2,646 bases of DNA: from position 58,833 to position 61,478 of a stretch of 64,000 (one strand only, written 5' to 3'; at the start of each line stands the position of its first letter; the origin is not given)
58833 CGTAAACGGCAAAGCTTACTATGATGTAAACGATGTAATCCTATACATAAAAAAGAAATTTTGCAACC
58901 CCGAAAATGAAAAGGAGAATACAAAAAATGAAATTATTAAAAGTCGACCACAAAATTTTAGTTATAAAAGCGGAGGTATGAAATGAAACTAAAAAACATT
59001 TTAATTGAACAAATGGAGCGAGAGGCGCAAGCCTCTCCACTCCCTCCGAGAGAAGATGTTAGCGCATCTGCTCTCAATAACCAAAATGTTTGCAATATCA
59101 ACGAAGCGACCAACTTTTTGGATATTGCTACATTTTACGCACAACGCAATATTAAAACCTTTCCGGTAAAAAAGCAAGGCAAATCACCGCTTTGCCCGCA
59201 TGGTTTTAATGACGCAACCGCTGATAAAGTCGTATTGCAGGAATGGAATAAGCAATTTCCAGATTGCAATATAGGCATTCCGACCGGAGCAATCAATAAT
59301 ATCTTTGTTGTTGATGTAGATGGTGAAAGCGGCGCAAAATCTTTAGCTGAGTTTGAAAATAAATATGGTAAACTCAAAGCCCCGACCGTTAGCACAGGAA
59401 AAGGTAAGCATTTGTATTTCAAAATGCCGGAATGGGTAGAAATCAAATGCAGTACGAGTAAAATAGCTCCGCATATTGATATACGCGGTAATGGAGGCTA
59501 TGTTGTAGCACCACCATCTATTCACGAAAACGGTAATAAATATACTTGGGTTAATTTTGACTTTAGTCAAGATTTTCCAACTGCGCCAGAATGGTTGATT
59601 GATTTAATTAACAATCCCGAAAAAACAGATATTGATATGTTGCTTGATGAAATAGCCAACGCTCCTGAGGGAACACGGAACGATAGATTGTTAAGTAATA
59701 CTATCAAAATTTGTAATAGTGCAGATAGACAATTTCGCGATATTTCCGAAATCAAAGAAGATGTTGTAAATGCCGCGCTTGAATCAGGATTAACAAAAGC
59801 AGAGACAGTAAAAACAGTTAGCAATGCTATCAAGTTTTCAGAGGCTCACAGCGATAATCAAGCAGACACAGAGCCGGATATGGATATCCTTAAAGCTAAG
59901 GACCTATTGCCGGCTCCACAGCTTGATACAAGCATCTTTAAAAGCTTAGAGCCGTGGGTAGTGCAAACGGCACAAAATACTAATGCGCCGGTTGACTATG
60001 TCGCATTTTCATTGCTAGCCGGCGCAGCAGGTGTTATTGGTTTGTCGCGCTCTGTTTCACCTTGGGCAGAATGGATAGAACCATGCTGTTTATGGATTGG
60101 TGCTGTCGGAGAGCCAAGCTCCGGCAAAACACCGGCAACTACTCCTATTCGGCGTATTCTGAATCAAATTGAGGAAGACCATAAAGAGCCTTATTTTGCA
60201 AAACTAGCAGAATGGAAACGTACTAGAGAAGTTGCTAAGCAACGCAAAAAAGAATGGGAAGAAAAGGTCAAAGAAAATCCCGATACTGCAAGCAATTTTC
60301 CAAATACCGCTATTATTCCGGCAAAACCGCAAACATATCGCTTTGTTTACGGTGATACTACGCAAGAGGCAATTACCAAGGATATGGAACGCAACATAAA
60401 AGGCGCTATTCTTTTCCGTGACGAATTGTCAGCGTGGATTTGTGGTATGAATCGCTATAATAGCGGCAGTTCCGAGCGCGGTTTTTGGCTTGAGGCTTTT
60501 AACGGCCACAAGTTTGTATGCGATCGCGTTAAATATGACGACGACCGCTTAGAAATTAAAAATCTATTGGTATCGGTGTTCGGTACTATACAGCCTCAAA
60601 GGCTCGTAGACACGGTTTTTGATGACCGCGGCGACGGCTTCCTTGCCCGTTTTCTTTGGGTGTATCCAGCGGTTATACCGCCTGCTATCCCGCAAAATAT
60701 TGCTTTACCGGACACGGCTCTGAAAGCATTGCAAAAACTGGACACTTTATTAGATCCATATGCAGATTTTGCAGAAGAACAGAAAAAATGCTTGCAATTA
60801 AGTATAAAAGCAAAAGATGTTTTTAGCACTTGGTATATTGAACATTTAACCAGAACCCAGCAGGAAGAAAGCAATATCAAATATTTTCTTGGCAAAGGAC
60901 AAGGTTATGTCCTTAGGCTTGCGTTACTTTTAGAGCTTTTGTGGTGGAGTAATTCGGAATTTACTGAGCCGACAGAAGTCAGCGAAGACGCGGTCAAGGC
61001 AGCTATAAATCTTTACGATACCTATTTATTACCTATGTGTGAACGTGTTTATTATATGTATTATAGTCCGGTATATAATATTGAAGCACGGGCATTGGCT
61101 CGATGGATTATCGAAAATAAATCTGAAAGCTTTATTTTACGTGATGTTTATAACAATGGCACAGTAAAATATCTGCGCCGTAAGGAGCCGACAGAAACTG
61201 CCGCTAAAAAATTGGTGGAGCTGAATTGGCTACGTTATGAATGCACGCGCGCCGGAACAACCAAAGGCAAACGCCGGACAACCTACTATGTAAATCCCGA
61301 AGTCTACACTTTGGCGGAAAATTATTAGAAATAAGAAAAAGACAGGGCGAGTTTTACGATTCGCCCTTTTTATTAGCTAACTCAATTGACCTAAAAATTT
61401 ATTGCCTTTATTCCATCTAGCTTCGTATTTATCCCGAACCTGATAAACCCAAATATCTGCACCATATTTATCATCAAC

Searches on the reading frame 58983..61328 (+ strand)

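Call 11: search_protein_families(library=pfam, proteins=[window:58983-61328:+], max_evalue=0.00001)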
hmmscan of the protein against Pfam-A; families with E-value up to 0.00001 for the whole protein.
window:58983-61328:+ (781 aa): 2 families
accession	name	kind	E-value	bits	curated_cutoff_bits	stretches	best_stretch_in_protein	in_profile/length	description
PF13148.11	DUF3987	-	2.8e-61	208.2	27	1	335-682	2-355/364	Protein of unknown function (DUF3987)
PF09250.16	Prim-Pol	-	6.4e-42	144.1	22.8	1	49-204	1-158/158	Bifunctional DNA primase/polymerase, N-terminal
